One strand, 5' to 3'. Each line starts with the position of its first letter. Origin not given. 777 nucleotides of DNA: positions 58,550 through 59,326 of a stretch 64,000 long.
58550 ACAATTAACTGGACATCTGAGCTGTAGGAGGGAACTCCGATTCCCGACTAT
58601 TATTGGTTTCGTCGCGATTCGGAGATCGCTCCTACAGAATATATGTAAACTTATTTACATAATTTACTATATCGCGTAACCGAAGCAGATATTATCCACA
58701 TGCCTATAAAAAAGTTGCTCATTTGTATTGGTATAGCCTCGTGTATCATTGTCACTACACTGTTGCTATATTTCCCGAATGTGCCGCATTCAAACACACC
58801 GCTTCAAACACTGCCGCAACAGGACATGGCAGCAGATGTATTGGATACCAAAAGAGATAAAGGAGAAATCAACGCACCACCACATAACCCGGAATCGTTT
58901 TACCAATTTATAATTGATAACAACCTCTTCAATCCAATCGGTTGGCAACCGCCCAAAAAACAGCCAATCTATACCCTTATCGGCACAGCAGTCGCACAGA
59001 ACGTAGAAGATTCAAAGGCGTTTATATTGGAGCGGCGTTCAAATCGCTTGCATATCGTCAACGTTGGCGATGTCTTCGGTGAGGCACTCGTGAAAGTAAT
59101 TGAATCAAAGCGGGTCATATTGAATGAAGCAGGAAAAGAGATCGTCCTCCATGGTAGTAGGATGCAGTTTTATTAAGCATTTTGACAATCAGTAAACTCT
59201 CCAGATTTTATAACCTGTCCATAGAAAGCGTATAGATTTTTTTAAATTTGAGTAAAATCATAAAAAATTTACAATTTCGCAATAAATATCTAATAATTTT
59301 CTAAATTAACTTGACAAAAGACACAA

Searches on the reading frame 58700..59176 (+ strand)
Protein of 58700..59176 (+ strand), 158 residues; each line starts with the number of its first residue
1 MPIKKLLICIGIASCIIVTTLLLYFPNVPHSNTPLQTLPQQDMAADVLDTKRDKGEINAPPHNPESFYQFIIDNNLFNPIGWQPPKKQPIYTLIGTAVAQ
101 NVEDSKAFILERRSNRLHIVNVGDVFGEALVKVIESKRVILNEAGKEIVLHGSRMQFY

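Call 3: search_protein_families(library=pfam, proteins=[window:58700-59176:+], max_evalue=0.1)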
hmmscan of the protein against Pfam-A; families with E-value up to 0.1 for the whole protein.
window:58700-59176:+ (158 aa): 1 family
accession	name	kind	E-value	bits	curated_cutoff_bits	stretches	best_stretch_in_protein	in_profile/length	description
PF11356.14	T2SSC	-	0.0035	17.6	27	1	92-148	81-137/141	Type II secretion system protein C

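Call 44: search_solved_structures(query=A5, max_evalue=10, show_alignments=2)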
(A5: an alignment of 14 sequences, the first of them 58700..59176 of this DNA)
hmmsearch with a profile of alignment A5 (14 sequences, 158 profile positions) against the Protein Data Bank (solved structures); distinct sequences matched with E-value up to 10: 3.
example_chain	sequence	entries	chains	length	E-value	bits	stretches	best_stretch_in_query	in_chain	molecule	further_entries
4p99_A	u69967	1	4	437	0.095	15.8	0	108-142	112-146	MpAFP_RII tetra-tandemer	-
7oio_A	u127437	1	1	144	0.18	14.9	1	90-146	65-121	General secretion pathway protein C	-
7uwy_A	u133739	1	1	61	1.3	12.2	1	109-153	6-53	De novo designed small beta-barrel protein 29_bp_sh3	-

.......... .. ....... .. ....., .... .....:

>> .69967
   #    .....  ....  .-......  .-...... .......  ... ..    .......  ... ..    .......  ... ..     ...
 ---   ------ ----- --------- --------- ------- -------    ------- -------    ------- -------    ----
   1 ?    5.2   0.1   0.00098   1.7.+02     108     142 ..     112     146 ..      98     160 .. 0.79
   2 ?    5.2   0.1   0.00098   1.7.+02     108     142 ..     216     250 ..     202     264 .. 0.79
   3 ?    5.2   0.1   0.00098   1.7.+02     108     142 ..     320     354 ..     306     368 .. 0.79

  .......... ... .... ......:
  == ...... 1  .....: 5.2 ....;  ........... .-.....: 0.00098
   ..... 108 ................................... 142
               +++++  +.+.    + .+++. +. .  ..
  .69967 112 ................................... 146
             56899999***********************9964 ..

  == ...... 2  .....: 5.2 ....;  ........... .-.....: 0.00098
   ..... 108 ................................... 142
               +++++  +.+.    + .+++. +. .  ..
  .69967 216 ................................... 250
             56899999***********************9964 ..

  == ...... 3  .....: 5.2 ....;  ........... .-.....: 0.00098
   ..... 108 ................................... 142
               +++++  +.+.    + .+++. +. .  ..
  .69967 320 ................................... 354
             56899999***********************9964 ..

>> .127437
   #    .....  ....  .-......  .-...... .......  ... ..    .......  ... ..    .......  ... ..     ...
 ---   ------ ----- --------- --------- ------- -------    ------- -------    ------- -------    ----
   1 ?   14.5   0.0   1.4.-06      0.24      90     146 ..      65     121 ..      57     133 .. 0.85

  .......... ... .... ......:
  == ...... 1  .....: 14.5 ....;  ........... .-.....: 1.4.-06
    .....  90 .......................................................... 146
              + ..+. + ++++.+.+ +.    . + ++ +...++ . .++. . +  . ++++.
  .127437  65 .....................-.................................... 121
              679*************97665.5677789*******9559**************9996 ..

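Call 45: search_protein_families(library=ncbifam, proteins=[window:58700-59176:+], max_evalue=1)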
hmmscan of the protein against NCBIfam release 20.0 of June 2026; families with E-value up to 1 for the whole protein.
window:58700-59176:+ (158 aa): 1 family
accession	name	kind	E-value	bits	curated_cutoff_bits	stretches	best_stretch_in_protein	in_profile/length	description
NF041515.1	GspC_delta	equivalog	3.9e-05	23.5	150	1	84-147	96-158/311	type II secretion system protein GspC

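Call 83: search_protein_families(library=padloc, proteins=[window:58700-59176:+], max_evalue=0.01)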
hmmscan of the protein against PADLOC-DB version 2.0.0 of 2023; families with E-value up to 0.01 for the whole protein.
window:58700-59176:+ (158 aa): 0 families
